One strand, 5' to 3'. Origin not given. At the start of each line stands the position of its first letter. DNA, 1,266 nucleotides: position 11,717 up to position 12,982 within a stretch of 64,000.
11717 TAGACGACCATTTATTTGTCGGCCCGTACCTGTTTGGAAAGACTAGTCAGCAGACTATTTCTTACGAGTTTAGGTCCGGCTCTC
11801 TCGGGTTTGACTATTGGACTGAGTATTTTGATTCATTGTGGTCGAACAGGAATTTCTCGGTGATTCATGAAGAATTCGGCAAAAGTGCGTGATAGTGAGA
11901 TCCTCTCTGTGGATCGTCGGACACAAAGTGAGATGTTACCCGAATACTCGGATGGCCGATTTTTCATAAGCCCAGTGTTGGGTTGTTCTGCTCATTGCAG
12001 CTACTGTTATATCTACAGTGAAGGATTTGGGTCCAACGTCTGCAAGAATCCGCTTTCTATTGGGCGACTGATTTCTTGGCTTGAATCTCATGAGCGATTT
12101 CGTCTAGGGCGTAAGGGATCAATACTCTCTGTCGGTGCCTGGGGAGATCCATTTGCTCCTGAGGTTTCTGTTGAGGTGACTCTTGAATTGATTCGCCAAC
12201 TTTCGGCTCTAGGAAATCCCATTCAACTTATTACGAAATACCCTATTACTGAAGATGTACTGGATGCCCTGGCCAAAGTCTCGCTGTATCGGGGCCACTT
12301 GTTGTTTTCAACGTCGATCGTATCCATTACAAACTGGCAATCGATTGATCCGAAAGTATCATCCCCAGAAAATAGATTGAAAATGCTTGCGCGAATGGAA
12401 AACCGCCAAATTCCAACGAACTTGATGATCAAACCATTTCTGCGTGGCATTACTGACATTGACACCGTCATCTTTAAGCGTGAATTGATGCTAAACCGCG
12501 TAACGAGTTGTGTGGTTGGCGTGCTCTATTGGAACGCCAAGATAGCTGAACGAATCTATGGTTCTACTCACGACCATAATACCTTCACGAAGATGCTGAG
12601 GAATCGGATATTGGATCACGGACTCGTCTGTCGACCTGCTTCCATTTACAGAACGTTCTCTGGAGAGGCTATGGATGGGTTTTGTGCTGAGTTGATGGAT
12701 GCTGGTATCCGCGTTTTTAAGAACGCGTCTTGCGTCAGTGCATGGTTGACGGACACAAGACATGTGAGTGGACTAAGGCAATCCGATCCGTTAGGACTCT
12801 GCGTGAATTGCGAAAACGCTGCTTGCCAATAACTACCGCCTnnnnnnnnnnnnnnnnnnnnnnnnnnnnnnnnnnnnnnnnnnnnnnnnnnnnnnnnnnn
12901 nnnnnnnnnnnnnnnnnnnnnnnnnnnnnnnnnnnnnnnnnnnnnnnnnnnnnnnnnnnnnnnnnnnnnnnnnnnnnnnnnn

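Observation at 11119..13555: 2TM protein + SplB-like radical SAM + HD phosphohydrolase three-gene module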

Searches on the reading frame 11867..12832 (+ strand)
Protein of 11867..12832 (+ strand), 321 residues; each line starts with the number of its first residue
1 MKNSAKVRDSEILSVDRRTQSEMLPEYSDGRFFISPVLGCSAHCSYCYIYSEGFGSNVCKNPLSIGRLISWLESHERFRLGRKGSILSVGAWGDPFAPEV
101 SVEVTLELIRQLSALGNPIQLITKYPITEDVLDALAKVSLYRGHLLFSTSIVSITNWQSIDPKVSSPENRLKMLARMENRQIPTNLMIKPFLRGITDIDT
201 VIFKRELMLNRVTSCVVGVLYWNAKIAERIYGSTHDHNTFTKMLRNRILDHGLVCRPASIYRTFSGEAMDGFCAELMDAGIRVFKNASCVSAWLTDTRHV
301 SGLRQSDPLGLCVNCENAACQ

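Call 3: search_protein_families(library=pfam, proteins=[window:11867-12832:+], max_evalue=1)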
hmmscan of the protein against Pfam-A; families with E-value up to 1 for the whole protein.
window:11867-12832:+ (321 aa): 2 families
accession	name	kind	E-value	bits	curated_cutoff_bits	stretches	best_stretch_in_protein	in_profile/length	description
PF04055.27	Radical_SAM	-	2.2e-05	25.1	29.5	1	35-197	2-156/166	Radical SAM superfamily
PF20903.3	SPL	-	0.15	11.4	27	0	37-50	84-97/338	Spore photoproduct lyase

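Call 4: search_protein_families(library=padloc, proteins=[window:11867-12832:+], max_evalue=1)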
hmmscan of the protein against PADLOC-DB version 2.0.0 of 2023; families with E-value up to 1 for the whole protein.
window:11867-12832:+ (321 aa): 0 families

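Call 5: search_protein_families(library=ncbifam, proteins=[window:11867-12832:+], max_evalue=1)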
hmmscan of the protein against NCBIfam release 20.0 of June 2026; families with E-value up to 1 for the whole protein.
window:11867-12832:+ (321 aa): 6 families
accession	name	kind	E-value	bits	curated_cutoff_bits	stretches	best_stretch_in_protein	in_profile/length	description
NF033668.1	rSAM_PA0069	hypoth_equivalog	2.4e-10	40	360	1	34-199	61-233/348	PA0069 family radical SAM protein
NF038135.1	rSAM_Rv2578c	equivalog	1.5e-09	37.3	430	1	103-202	140-240/317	Rv2578c family radical SAM protein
TIGR04470.1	rSAM_mob_pairB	equivalog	2.1e-06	27.3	410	1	30-203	18-187/285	radical SAM mobile pair protein B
NF038136.1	rSAM_Rv_intein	exception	4.2e-06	25.9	700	1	107-201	401-496/574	intein-containing Rv2578c family radical SAM protein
TIGR04070.1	photo_TT_lyase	equivalog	0.029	13.3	400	1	35-191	82-233/338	spore photoproduct lyase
TIGR04083.1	rSAM_pep_methan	hypoth_equivalog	0.12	11.2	300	1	33-74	3-41/376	TIGR04083 family peptide-modifying radical SAM enzyme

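Call 9: find_homologous_proteins(query=window:11867-12832:+)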
Query window:11867-12832:+ (321 aa): 35 proteins with E <= 0.001 among 1951 candidates.
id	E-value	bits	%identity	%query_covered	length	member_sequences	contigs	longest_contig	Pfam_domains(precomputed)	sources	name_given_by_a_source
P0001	4.1e-216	734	100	100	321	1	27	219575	PF04055.28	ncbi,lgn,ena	-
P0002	1.8e-77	279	43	91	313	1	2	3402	PF04055.28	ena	-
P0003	3.8e-77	278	44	91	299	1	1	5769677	-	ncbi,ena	-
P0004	2.4e-68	249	41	91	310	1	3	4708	-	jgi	jgi:DNA repair photolyase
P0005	1.8e-66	243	39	91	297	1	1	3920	-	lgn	-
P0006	5.3e-66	241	39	93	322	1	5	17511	PF04055.28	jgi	jgi:DNA repair photolyase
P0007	1.3e-64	237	38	91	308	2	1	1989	-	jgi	jgi:DNA repair photolyase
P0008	5.9e-64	234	40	91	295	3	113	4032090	PF04055.28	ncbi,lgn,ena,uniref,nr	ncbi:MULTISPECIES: hypothetical protein [Proteus]|uniref:hypothetical protein n=1 Tax=Proteus TaxID=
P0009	2.4e-63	232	39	91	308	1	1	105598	-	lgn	-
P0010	3.3e-63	232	39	91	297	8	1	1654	PF04055.28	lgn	-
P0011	5.1e-63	231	38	91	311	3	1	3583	PF04055.28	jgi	jgi:DNA repair photolyase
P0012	5.7e-63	231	37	93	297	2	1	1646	PF04055.28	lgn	-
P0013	5.8e-63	231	37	91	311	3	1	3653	-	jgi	jgi:DNA repair photolyase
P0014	6.1e-63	231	38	91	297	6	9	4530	PF04055.28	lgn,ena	-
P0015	6.3e-63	231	38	91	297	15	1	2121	-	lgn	-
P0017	8.6e-61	224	38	91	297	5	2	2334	PF04055.28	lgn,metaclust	metaclust:status=active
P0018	1.6e-59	220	36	93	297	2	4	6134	PF04055.28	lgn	-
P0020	1.6e-56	210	35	91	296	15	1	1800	PF04055.28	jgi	jgi:DNA repair photolyase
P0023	4.8e-54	202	36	84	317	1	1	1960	PF04055.28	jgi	-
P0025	2.1e-53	200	37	93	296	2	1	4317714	-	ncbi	-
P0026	2.7e-53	199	38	84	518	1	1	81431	PF00293.35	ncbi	-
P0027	4.8e-52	195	36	91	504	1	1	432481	PF04055.28,PF00293.35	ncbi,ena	-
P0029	4.6e-51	192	38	84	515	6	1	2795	PF04055.28,PF00293.35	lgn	-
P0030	9.9e-51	191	35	90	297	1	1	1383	PF04055.28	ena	-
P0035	8.4e-38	148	33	95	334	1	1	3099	PF04055.28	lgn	-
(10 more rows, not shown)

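Call 10: find_encoding_contigs(protein=P0001, flank=10000, max_places=6)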
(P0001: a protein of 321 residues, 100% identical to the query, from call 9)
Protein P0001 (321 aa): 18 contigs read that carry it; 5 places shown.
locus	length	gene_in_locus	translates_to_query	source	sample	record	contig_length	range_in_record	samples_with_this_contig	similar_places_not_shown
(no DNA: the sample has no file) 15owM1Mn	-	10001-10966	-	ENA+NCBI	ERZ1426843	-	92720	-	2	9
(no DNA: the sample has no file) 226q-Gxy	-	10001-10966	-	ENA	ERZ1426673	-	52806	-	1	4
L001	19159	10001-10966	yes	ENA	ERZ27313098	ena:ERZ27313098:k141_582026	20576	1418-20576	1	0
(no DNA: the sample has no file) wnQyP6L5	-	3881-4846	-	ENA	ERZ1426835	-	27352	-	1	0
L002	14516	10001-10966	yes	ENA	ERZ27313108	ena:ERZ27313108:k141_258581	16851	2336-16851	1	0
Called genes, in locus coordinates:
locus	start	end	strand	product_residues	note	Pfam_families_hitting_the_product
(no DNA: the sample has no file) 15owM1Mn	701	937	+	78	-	-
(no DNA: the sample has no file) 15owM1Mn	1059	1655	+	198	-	PF05014:Nuc_deoxyrib_tr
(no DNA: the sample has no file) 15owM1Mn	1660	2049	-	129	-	PF00293:NUDIX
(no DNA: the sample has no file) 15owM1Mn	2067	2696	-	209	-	PF01048:PNP_UDP_1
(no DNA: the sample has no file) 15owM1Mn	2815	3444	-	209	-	PF01634:HisG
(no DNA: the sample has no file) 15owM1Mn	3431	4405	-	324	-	-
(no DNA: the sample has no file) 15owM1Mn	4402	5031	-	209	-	PF00303:Thymidylat_synt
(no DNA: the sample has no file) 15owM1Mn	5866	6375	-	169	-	-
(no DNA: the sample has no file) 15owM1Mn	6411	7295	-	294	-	PF13814:Replic_Relax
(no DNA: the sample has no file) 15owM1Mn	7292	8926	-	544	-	-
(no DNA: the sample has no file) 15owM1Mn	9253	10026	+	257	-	-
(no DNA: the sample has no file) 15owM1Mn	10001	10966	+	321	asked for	PF04055:Radical_SAM (faint)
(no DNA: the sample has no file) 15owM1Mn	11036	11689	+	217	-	PF01966:HD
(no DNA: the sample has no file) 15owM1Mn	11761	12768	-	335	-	PF13814:Replic_Relax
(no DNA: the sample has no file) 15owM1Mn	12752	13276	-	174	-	PF02075:RuvC (weak)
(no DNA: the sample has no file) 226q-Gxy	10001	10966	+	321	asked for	PF04055:Radical_SAM (faint)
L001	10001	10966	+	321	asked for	PF04055:Radical_SAM (faint)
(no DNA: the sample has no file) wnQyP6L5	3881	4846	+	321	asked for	PF04055:Radical_SAM (faint)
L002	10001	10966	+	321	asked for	PF04055:Radical_SAM (faint)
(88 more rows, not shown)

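Call 11: find_encoding_contigs(protein=P0008, flank=8000, max_places=4)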
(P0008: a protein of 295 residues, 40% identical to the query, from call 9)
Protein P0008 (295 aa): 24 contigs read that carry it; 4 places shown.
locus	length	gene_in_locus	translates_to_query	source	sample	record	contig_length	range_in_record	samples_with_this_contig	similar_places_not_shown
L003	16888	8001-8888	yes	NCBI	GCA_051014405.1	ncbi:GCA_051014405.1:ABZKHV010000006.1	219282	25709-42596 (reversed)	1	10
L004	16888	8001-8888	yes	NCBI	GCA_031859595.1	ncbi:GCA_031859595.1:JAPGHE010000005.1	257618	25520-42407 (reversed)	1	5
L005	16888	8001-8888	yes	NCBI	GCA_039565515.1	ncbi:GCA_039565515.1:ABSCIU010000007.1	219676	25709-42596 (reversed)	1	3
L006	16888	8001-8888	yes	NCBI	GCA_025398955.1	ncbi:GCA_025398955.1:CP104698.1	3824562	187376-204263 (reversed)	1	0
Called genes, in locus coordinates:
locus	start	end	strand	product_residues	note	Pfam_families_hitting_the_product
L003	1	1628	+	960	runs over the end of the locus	PF24801:FNIII-A_GpJ, PF13550:Phage-tail_3, PF24421:Ig_J, PF24489:Ig_J_second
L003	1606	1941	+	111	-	PF09327:Phage_Tail_Tip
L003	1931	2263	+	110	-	-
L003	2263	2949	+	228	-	-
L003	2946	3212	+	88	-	-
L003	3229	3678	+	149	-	-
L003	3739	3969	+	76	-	-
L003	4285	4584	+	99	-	PF25670:Phage_tail_C_2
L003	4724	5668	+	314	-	-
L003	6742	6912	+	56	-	-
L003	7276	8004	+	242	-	-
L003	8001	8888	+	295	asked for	PF04055:Radical_SAM (weak)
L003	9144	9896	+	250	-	PF20613:HipA_2 (weak)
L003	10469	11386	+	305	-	PF11185:DUF2971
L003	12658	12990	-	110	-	-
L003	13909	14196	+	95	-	-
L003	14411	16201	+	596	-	PF03515:Cloacin, PF21431:Col-Pyo_DNase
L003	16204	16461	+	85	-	PF01320:Colicin_Pyocin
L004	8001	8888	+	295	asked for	PF04055:Radical_SAM (weak)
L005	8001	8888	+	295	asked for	PF04055:Radical_SAM (weak)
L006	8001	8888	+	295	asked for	PF04055:Radical_SAM (weak)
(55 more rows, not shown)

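Call 12: find_encoding_contigs(protein=P0003, flank=8000, max_places=3)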
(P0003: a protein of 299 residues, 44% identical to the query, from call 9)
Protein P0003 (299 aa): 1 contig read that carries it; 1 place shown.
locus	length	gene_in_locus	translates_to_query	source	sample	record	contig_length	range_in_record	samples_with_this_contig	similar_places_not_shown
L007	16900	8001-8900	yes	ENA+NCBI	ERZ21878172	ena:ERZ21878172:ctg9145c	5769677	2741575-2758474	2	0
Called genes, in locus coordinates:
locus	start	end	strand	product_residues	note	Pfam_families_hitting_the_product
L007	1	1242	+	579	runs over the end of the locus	-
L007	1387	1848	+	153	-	-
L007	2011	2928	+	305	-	-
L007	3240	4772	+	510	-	-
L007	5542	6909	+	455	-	PF00078:RVT_1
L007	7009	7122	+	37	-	-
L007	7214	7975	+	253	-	-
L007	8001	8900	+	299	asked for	-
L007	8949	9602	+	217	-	PF01966:HD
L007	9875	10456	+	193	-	PF00908:dTDP_sugar_isom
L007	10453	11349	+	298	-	PF01370:Epimerase, PF04321:RmlD_sub_bind, PF16363:GDP_Man_Dehyd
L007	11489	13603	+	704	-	PF22723:NA-iREase2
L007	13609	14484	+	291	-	PF04607:RelA_SpoT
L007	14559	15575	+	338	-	-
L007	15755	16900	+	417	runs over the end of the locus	-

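Call 30: find_related_loci(query=A2, collection=metagenome_contigs, flank=5000)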
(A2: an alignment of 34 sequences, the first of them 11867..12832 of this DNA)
Query A2 (321 aa) in metagenome_contigs; peptide patterns used: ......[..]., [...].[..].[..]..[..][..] (x = any residue, [..] = any of these).
250 stretches matched a pattern; 12 encode a relative of the query (tblastn E <= 1e-3); 12 distinct loci.
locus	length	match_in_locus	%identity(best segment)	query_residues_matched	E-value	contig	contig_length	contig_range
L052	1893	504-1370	37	25-315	5e-69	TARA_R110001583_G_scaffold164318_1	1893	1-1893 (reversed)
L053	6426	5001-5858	38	25-315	1e-65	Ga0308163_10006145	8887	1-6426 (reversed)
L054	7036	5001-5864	35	24-315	4e-65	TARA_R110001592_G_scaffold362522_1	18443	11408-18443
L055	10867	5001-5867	37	25-315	9e-62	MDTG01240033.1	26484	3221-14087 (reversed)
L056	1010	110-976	34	25-315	3e-66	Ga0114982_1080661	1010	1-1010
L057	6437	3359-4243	34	17-315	5e-51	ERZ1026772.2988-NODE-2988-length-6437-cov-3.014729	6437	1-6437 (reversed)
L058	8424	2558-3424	35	26-319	1e-49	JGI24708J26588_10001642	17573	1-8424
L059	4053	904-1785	34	22-319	2e-47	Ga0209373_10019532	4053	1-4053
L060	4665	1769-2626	32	26-315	2e-42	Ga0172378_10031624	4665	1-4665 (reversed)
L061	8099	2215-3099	30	25-315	2e-40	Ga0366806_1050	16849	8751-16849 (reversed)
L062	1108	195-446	32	147-230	1e-12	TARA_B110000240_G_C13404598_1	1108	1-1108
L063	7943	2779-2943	44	143-197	2e-10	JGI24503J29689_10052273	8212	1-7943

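Call 31: find_related_loci(query=A2, collection=viral_contigs, flank=8000)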
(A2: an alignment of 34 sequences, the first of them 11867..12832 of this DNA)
Query A2 (321 aa) in viral_contigs; peptide patterns used: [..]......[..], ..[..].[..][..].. (x = any residue, [..] = any of these).
20 stretches matched a pattern; 3 encode a relative of the query (tblastn E <= 1e-3); 3 distinct loci.
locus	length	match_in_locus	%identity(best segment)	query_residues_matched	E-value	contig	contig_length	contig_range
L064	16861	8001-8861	40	25-315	3e-72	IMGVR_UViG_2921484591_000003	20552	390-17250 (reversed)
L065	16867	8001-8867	38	25-315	4e-69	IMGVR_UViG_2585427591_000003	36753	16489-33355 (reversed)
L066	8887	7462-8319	38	25-315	6e-66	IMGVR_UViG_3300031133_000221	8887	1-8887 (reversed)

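Call 37: search_solved_structures(query=A2, max_evalue=1, show_alignments=2)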
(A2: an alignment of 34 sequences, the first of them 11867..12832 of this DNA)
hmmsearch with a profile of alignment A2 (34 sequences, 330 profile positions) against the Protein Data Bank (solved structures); distinct sequences matched with E-value up to 1: 0.

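Call 42: predict_structure(alignment_id=A2)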
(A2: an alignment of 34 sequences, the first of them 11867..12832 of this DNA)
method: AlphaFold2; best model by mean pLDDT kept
length: 321 residues; sequences in the alignment: 34
mean_pLDDT: 87.7   pTM: 0.88
mean pLDDT of the five models: 87.7, 86.8, 86.1, 86.0, 85.3
residues with pLDDT >= 90: 223; 70-90: 49; 50-70: 34; < 50: 15
segments of 3 or more residues with pLDDT < 50: 1-15
pLDDT, mean of each block of 10 residues (from residue 1): 38 49 92 96 93 92 98 97 95 95 98 98 98 98 96 94 96 98 96 93 97 93 91 71 73 91 89 93 89 83 71 57 50
secondary structure, 60 per line:
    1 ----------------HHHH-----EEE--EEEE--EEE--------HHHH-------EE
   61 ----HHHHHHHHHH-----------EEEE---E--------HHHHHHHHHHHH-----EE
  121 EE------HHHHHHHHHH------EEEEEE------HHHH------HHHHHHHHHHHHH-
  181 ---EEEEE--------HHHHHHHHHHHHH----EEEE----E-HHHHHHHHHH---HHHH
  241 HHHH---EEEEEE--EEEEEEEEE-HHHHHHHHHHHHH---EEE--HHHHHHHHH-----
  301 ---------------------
elements in order: H17-20 E26-28 E31-34 E37-39 H48-51 H65-74 E86-89 H102-113 E119-122 H129-138 E145-150 H157-160 H167-179 E184-188 H197-209 E214-217 H224-233 H237-244 E248-253 E256-264 H266-278 E282-284 H287-295

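Call 44: search_protein_families(library=pfam, proteins=[L003:9144-9896:+], max_evalue=0.01)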
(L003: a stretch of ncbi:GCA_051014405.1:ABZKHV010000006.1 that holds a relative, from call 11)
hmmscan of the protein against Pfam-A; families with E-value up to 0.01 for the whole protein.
L003:9144-9896:+ (250 aa): 1 family
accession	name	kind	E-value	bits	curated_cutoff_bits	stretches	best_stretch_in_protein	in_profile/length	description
PF20613.4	HipA_2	-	9.7e-08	32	27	1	17-142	12-136/240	HipA-like kinase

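Call 49: list_cluster_members(proteins=[P0001, P0036, P0003, P0025, P0027])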
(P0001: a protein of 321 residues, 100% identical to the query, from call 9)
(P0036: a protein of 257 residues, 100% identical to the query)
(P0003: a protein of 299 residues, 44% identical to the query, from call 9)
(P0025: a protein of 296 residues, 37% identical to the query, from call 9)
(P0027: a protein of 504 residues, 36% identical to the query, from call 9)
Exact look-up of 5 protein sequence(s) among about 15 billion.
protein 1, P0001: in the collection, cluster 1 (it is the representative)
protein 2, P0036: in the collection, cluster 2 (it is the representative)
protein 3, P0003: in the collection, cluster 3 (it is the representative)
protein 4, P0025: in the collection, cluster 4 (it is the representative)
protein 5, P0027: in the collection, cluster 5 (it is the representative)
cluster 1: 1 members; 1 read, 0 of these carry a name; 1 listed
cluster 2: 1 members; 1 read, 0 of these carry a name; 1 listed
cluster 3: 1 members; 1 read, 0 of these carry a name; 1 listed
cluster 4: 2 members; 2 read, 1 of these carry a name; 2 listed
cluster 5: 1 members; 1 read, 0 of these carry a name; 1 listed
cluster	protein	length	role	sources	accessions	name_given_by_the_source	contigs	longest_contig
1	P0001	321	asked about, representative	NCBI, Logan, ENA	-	-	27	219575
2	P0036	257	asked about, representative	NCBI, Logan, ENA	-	-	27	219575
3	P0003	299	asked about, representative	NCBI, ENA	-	-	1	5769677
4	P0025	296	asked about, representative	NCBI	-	-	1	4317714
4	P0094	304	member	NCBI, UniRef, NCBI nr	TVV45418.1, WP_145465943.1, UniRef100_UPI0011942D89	hypothetical protein [Thalassolituus sp. C2-1] | hypothetical protein n=1 Tax=Venatorbacter sp. C2-1 TaxID=2597518 RepID=UPI0011942D89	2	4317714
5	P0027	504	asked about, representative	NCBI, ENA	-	-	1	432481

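Call 62: search_protein_families(library=padloc, alignment_id=A3, max_evalue=0.00001)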
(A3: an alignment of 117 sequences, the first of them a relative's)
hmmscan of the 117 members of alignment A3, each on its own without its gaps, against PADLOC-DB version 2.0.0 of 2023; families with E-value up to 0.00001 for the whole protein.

A. member 1, L003:1907-2263:+ (118 aa): 0 families

B. families by the number of members that match (of 117 scanned): 323 families (the first 25 are shown)
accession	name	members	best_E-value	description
PDLC01439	typeIV_DinG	3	5.4e-136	CAS-IV-A; associated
PDLC04140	mad8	3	3.8e-19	mads_8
PDLC01729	typeIV_DinG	2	1.9e-56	Csf4_0_IVA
PDLC03960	SngC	2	3.1e-21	-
PDLC02707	PbeA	2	4.2e-12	PbeA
PDLC02704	PbeA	2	3.8e-08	PbeA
PDLC04986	PDC-S28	1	5.4e-296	-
PDLC03040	REase_I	1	5.1e-223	Type I restriction enzyme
PDLC01912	CARF6--CARF_CARF_CARF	1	2.4e-163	-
PDLC02982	AriAB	1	4.4e-125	-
PDLC04987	PDC-S28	1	8.3e-119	-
PDLC04999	PDC-S33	1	4.7e-115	-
PDLC04102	HerA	1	7.4e-94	-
PDLC03323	MTase_II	1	2.9e-91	Type II methyltransferase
PDLC04106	HerA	1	1.3e-78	-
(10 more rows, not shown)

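Call 63: search_protein_families(library=pfam, alignment_id=A3, max_evalue=0.00001)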
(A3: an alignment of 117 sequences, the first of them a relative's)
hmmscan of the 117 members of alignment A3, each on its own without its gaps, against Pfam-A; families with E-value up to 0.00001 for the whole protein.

A. member 1, L003:1907-2263:+ (118 aa): 0 families

B. families by the number of members that match (of 117 scanned): 93 families (the first 25 are shown)
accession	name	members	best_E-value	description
PF00270.35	DEAD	3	1.5e-51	DEAD/DEAH box helicase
PF04321.23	RmlD_sub_bind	2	4.2e-90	RmlD substrate binding domain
PF16363.11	GDP_Man_Dehyd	2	3.3e-57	GDP-mannose 4,6 dehydratase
PF01370.27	Epimerase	2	5.6e-56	NAD dependent epimerase/dehydratase family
PF00437.27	T2SSE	2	3.5e-52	Type II/IV secretion system protein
PF13307.12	Helicase_C_2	2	9e-45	Helicase C-terminal domain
PF00589.27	Phage_integrase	2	9.9e-24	Phage integrase family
PF00583.31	Acetyltransf_1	2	3.8e-16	Acetyltransferase (GNAT) family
PF01966.28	HD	2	4.3e-13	HD domain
PF13508.13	Acetyltransf_7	2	1.4e-12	Acetyltransferase (GNAT) domain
PF04851.21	ResIII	2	4.3e-12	Type III restriction enzyme, res subunit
PF13673.13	Acetyltransf_10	2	5.9e-11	Acetyltransferase (GNAT) domain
PF00815.25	Histidinol_dh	1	2.1e-161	Histidinol dehydrogenase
PF05125.18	Phage_cap_P2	1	4.5e-147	Phage major capsid protein, P2 family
PF05929.16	Phage_GPO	1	3.9e-109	Phage capsid scaffolding protein (GPO) serine peptidase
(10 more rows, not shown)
